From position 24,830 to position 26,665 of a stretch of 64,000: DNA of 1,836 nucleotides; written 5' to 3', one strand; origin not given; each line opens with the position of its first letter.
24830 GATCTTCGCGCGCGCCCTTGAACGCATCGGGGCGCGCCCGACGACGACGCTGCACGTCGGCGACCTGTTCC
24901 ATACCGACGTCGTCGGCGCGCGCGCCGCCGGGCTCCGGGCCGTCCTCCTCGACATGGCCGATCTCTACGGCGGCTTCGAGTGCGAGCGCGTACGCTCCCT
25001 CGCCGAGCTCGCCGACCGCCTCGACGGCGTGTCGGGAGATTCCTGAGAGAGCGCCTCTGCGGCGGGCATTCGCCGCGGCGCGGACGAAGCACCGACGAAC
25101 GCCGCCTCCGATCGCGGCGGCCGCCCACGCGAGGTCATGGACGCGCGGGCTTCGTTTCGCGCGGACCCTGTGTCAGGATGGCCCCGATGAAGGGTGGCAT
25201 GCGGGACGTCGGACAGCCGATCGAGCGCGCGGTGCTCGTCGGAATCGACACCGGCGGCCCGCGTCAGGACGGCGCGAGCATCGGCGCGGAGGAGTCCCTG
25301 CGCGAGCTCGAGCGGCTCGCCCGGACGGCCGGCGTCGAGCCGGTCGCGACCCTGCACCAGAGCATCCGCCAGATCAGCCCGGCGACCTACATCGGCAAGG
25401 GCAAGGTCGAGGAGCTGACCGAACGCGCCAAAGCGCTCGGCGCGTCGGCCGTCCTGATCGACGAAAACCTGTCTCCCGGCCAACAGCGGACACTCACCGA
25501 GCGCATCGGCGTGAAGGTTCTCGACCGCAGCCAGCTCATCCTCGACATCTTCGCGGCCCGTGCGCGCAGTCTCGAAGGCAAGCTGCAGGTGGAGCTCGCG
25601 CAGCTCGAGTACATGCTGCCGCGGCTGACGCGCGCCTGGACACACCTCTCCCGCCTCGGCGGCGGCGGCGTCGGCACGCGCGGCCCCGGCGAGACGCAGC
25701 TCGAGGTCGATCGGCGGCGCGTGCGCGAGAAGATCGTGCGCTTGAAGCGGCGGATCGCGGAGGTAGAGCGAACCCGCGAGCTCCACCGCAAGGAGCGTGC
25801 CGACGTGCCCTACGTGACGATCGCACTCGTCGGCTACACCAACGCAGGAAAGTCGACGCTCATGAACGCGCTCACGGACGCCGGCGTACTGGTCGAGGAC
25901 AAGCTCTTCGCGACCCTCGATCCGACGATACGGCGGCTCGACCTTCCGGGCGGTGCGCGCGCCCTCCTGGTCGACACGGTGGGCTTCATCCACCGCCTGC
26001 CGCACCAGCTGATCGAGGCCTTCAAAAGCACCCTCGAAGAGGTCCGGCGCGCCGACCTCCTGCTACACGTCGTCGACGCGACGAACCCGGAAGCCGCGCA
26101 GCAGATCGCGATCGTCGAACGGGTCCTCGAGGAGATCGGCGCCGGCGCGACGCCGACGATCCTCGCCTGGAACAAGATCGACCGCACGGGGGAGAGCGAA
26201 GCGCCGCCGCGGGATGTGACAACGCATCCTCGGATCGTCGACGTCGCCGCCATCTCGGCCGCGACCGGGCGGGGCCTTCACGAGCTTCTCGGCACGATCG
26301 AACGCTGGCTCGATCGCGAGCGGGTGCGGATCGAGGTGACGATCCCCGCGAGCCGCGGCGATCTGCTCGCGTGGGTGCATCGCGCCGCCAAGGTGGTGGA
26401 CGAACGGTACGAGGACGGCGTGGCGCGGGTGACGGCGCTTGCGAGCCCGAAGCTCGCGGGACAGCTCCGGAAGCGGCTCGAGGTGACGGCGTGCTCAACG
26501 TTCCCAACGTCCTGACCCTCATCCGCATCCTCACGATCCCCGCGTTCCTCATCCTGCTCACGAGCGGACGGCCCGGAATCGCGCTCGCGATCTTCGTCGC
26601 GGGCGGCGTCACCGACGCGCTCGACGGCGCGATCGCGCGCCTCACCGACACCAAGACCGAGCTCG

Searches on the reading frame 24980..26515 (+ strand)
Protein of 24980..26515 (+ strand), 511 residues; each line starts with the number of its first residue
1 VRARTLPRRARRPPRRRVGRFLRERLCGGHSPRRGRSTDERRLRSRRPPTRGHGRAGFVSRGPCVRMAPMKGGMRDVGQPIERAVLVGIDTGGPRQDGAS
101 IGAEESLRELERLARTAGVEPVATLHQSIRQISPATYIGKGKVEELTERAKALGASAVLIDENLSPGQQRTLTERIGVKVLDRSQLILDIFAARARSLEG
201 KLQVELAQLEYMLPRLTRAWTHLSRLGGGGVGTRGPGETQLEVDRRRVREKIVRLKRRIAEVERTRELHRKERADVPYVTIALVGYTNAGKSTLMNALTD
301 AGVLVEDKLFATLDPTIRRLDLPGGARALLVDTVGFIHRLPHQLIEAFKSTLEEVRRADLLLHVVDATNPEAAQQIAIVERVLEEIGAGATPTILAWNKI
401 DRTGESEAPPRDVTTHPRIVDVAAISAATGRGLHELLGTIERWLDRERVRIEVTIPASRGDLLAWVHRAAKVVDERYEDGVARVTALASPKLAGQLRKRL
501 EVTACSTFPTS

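Call 88: search_protein_families(library=pfam, proteins=[window:24980-26515:+], max_evalue=0.00001)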
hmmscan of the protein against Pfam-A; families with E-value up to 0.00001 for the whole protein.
window:24980-26515:+ (511 aa): 5 families
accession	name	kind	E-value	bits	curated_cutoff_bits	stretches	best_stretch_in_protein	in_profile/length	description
PF16360.10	GTP-bdg_M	-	9.4e-32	109.8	29.5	1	194-273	1-79/79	GTP-binding GTPase Middle Region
PF13167.11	GTP-bdg_N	-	8.2e-31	106.9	25.4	1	104-192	1-89/89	GTP-binding GTPase N-terminal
PF01926.29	MMR_HSR1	-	6.5e-23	81.5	21.9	1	280-399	1-113/113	50S ribosome-binding GTPase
PF19275.4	HflX_C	-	7.7e-09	36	26.4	1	421-501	11-92/102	HflX C-terminal domain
PF02421.24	FeoB_N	-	1.3e-07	31.7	27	1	280-438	2-154/156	Ferrous iron transport protein B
